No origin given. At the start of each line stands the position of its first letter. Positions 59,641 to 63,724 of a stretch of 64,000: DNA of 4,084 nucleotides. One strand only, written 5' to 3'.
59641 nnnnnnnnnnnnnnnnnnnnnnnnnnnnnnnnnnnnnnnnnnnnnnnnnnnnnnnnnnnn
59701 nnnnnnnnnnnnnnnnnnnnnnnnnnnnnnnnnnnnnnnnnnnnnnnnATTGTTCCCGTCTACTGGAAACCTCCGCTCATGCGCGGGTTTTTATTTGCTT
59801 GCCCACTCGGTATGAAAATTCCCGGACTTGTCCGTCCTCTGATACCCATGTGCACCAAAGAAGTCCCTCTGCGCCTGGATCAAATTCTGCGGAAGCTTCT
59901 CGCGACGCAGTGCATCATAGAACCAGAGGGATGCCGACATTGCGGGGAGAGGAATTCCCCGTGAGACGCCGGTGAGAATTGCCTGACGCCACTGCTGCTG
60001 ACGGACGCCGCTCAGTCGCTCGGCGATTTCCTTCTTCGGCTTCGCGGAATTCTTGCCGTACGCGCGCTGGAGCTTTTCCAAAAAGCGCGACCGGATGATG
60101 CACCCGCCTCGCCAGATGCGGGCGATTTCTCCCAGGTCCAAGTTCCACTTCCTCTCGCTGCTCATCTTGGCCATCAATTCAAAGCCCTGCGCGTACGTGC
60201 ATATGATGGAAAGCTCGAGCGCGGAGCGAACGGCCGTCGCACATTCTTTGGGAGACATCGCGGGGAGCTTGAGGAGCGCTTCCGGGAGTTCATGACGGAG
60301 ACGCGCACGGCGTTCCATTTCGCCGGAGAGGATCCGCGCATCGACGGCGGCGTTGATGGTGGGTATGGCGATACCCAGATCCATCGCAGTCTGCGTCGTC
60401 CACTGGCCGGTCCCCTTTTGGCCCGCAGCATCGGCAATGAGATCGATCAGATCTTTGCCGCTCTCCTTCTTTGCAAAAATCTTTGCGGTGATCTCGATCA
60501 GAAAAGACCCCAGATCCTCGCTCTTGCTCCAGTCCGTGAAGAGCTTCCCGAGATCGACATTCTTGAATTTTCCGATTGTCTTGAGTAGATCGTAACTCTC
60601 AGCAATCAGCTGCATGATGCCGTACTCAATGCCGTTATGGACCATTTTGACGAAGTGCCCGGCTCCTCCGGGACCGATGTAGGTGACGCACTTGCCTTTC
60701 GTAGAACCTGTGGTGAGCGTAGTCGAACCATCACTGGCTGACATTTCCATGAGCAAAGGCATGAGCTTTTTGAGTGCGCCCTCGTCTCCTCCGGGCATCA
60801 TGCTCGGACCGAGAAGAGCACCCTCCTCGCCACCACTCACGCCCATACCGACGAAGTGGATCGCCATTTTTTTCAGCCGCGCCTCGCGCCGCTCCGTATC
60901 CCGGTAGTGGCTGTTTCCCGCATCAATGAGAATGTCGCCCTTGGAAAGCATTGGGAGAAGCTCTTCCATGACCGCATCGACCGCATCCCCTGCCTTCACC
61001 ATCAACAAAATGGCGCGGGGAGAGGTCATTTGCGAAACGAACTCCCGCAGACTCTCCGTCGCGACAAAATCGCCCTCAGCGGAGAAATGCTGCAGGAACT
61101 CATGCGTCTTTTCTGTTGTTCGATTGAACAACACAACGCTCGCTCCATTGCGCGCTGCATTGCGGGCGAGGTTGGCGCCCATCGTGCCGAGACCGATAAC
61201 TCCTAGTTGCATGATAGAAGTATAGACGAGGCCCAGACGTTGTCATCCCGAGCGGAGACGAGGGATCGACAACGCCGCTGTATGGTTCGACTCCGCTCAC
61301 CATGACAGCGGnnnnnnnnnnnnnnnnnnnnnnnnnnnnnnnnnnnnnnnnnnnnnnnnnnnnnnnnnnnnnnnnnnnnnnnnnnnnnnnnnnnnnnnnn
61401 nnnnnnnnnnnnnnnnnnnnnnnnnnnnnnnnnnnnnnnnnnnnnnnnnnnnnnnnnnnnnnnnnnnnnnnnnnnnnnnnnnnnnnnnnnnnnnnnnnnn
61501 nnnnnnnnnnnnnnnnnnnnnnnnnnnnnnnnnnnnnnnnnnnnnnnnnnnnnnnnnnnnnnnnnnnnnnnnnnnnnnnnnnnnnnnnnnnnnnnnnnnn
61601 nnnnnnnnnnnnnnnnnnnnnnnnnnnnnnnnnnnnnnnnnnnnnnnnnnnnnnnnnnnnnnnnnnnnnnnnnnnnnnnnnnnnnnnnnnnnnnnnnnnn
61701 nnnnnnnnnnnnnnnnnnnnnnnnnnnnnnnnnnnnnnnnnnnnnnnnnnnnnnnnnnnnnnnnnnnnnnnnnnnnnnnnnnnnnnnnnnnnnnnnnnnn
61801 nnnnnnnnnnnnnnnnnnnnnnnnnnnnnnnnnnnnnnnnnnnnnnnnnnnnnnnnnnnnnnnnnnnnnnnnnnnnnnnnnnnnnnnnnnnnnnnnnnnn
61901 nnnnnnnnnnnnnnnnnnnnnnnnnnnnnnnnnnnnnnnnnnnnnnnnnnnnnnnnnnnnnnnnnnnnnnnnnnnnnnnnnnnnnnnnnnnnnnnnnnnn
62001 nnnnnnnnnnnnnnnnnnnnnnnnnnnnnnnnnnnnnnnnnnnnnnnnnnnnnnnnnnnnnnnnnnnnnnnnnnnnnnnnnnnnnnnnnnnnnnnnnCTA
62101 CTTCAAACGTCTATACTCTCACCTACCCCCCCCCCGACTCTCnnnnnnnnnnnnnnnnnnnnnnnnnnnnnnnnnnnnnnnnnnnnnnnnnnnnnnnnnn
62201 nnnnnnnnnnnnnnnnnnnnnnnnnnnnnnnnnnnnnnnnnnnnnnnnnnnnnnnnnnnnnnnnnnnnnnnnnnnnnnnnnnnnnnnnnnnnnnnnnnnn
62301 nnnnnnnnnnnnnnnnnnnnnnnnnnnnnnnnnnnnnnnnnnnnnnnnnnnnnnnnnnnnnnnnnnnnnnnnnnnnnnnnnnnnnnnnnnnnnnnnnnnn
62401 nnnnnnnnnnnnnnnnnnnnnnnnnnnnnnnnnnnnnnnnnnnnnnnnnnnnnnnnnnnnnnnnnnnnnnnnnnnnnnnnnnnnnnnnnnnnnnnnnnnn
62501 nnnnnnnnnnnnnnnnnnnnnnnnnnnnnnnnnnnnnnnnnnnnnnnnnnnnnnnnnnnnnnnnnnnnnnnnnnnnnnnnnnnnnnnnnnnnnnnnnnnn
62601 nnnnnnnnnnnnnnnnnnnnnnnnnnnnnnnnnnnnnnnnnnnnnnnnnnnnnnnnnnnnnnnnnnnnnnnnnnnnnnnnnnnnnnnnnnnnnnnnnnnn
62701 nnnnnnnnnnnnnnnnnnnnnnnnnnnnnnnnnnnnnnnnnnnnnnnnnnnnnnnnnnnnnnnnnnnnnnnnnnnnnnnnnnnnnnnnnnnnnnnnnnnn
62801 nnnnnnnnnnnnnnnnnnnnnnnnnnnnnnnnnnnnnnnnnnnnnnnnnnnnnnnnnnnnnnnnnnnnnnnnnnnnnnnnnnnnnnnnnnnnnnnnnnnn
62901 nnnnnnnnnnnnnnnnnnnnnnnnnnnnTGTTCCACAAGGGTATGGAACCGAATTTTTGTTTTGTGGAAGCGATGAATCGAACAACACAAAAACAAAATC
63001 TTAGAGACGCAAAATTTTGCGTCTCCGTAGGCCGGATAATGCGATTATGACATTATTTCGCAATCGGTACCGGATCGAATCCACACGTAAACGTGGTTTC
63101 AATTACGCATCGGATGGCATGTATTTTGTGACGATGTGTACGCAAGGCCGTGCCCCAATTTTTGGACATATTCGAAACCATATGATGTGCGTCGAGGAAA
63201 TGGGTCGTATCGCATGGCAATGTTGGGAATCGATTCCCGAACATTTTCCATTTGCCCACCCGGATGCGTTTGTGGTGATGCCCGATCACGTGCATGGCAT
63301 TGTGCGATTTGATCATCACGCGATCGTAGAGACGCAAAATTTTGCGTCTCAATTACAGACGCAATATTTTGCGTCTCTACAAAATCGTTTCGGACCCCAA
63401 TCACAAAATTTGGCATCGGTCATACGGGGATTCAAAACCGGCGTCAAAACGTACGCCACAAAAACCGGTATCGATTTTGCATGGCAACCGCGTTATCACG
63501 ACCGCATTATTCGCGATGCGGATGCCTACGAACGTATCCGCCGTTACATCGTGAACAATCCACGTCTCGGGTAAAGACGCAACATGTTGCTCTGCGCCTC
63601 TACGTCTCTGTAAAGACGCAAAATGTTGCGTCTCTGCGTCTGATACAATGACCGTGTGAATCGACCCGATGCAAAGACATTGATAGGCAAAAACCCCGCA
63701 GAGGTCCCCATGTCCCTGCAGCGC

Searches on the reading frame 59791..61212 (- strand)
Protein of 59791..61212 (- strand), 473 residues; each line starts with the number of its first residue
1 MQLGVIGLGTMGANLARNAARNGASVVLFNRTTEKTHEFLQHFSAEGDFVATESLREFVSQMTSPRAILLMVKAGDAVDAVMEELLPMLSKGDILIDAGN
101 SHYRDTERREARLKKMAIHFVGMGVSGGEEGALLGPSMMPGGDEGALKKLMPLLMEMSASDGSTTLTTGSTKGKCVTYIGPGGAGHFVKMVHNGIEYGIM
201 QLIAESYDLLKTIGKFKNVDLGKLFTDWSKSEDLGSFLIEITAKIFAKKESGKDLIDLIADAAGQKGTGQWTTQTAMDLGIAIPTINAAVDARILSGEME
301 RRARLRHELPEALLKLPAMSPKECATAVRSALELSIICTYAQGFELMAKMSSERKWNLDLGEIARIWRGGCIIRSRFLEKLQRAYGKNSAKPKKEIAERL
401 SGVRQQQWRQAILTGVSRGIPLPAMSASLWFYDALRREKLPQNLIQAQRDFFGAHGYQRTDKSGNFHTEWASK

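Call 19: find_encoding_contigs(protein=window:59791-61212:-, flank=10000, max_places=3)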
Protein window:59791-61212:- (473 aa): 3 contigs read that carry it; 1 place shown.
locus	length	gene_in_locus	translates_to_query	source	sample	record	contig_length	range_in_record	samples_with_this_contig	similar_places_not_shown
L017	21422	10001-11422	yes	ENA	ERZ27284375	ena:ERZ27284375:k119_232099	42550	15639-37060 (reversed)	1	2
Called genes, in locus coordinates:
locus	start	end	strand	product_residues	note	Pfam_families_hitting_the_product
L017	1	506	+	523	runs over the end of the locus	-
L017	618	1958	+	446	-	-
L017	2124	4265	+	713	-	-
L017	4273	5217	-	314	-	PF13354:Beta-lactamase2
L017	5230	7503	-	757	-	PF00456:Transketolase_N, PF00676:E1_dh (weak), PF02779:Transket_pyr, PF02780:Transketolase_C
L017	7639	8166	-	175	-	-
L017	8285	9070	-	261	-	PF13529:Peptidase_C39_2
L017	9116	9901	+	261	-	PF00923:TAL_FSA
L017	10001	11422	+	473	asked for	PF02737:3HCDH_N (faint), PF03446:NAD_binding_2, PF03807:F420_oxidored, PF00393:6PGD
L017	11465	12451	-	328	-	-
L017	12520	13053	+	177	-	PF01551:Peptidase_M23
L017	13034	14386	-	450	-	PF00480:ROK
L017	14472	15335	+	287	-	PF18915:DUF5667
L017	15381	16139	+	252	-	PF12705:PDDEXK_1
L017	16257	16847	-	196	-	PF03734:YkuD (weak)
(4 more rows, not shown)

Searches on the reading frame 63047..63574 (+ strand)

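Call 82: search_protein_families(library=pfam, proteins=[window:63047-63574:+], max_evalue=1)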
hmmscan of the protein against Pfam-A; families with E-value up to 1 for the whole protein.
window:63047-63574:+ (175 aa): 1 family
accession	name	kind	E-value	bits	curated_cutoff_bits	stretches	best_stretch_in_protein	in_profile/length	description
PF01797.21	Y1_Tnp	-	0.0015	19.1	23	1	74-115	45-84/121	Transposase IS200 like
